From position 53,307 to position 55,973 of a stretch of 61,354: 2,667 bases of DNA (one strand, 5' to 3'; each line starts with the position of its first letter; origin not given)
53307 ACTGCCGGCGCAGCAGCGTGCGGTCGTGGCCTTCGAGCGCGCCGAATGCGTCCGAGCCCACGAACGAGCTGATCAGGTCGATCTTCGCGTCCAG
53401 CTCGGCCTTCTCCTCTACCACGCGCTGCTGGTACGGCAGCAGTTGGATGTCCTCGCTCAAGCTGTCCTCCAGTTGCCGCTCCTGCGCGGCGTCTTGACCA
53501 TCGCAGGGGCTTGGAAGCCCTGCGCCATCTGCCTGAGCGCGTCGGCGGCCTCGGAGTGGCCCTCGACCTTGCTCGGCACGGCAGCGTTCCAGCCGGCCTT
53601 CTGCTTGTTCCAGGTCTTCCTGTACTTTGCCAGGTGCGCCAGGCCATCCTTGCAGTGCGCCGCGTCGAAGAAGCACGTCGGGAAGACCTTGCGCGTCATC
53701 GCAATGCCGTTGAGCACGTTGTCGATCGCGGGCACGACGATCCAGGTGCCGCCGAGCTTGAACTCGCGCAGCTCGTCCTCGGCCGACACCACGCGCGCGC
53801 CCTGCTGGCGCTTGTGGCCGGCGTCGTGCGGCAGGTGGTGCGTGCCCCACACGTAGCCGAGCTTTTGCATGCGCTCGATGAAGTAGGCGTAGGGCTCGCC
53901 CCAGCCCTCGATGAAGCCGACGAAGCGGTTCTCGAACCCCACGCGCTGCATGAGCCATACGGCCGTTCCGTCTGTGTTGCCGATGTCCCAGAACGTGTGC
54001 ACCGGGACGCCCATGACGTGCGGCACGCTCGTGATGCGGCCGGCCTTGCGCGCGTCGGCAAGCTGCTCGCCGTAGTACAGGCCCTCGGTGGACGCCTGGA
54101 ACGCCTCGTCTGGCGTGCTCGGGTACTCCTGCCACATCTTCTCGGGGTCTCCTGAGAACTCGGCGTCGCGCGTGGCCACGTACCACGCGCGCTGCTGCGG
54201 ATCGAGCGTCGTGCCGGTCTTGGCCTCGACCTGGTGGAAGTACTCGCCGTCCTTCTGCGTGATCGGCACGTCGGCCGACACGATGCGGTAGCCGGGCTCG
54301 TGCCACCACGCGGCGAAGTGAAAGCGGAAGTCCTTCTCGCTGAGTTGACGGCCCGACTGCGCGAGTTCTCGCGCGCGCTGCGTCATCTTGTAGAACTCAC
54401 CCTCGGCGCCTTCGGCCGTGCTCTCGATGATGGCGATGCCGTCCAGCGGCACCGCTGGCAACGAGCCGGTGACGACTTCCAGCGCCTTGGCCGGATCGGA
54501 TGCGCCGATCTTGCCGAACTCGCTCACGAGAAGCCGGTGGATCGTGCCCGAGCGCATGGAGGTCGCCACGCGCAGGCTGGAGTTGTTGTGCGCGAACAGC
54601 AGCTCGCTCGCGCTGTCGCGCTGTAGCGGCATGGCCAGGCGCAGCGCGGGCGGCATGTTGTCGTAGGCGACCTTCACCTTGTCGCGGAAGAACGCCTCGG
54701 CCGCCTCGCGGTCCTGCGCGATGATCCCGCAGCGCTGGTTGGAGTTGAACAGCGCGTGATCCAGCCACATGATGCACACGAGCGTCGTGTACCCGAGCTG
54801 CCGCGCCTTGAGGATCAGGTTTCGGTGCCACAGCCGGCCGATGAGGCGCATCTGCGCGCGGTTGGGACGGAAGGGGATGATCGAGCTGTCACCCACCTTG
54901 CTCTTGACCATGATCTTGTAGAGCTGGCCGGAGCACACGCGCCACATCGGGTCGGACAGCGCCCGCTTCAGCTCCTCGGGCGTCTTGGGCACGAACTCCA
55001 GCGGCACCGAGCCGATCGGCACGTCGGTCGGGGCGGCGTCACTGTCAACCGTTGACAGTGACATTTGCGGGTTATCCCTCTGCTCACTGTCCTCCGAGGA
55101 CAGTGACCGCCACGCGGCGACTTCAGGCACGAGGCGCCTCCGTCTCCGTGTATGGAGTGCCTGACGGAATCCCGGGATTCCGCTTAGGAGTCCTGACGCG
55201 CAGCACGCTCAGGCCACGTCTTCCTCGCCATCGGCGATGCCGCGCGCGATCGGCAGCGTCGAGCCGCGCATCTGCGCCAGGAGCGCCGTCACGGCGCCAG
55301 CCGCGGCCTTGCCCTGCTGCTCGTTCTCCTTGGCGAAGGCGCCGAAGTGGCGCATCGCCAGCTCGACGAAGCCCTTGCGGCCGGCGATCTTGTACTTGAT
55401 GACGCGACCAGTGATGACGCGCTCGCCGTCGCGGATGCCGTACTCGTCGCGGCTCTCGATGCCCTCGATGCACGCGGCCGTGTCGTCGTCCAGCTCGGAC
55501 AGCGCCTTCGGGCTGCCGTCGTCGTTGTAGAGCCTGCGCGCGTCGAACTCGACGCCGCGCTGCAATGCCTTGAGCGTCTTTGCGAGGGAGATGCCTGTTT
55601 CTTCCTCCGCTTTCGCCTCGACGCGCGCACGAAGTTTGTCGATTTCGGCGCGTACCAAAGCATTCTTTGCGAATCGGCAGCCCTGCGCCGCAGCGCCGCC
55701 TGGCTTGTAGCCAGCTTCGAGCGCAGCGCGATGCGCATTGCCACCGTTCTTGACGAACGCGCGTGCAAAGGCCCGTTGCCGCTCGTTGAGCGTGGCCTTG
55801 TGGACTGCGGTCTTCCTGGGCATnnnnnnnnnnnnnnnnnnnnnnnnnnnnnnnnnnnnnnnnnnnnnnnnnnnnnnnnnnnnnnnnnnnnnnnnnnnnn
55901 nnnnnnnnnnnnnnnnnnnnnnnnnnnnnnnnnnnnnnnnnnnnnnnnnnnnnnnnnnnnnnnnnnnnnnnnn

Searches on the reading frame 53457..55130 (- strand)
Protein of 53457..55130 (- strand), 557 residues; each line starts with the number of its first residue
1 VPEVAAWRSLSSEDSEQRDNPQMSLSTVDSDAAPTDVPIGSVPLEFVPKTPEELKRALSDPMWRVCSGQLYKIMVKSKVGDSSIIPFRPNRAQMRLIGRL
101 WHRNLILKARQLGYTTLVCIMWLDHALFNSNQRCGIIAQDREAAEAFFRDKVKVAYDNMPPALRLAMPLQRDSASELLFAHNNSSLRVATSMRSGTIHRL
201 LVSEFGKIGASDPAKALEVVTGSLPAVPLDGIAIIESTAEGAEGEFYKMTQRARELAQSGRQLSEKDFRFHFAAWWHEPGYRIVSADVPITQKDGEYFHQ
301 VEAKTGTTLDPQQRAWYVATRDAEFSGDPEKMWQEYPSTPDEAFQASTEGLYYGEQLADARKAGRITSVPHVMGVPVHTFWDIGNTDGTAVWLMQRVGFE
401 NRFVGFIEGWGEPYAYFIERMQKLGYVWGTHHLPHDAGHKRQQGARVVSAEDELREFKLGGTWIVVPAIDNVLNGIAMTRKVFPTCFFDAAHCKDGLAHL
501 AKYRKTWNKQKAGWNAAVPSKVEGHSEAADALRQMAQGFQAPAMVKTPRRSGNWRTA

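Call 13: search_protein_families(library=pfam, proteins=[window:53457-55130:-], max_evalue=0.01)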
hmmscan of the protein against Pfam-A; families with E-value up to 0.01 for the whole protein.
window:53457-55130:- (557 aa): 0 families

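Call 86: find_homologous_proteins(query=window:53457-55130:-, max_evalue=1e-50)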
Query window:53457-55130:- (557 aa): 4215 proteins with E <= 1e-50 among 8000 candidates; the best 120 are listed.
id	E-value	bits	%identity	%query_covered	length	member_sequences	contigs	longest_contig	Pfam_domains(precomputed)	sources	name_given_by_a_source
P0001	0.0e+0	1299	100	100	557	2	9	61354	-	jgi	-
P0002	3.3e-257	873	73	92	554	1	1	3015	-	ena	-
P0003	1.1e-252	858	67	98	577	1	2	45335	-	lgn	-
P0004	6.0e-251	852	67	97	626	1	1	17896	-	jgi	jgi:hypothetical protein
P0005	6.8e-247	839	71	92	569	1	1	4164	-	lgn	-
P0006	1.7e-246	838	68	92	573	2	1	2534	-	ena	-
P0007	6.3e-244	829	68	93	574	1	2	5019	-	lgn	-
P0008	1.4e-243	828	66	95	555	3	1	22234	-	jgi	jgi:hypothetical protein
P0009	5.0e-243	826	69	80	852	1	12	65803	-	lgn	-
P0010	2.3e-242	824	67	96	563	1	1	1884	-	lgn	-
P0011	3.1e-242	823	66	96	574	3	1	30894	-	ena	-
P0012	5.5e-240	816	68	93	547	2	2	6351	-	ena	-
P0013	1.9e-239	814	67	92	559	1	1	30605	-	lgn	-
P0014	5.3e-238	809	65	94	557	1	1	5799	-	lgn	-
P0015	7.8e-238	809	69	92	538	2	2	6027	-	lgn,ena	-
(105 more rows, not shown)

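Call 87: find_encoding_contigs(protein=P0001, flank=10000, max_places=10)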
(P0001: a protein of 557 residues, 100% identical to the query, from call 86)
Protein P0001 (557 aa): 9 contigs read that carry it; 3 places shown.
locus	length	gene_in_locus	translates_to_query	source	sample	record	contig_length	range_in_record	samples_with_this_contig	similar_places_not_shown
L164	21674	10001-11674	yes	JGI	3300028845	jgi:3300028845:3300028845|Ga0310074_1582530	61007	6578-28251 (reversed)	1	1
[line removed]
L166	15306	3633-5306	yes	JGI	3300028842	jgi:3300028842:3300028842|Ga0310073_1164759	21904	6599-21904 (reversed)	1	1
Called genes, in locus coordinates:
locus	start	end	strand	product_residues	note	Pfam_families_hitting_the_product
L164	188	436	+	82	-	-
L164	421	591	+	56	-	-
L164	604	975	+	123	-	-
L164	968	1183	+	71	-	-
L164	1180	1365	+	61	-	-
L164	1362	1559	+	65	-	-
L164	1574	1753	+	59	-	-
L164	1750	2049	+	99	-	-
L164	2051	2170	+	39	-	-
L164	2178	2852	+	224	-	PF06378:SSAP_Sak (weak)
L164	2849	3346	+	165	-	PF05565:Sipho_Gp157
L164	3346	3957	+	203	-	-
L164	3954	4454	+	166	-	PF00436:SSB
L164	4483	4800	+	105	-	-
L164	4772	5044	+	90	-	-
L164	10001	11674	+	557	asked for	-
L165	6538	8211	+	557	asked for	-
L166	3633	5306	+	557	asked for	-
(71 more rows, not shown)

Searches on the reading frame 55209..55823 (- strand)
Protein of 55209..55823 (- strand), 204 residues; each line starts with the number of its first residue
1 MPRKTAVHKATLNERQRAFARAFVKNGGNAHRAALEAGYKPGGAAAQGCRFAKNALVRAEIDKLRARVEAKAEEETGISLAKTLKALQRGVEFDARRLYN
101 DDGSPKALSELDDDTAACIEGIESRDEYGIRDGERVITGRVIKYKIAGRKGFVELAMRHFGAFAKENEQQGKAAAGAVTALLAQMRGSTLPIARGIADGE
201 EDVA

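Call 13: search_protein_families(library=pfam, proteins=[window:55209-55823:-], max_evalue=0.01)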
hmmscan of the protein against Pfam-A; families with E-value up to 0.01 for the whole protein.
window:55209-55823:- (204 aa): 1 family
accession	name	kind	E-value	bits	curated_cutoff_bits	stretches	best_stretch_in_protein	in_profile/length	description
PF03592.21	Terminase_2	-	2.2e-15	58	26.1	1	12-167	1-135/141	Terminase small subunit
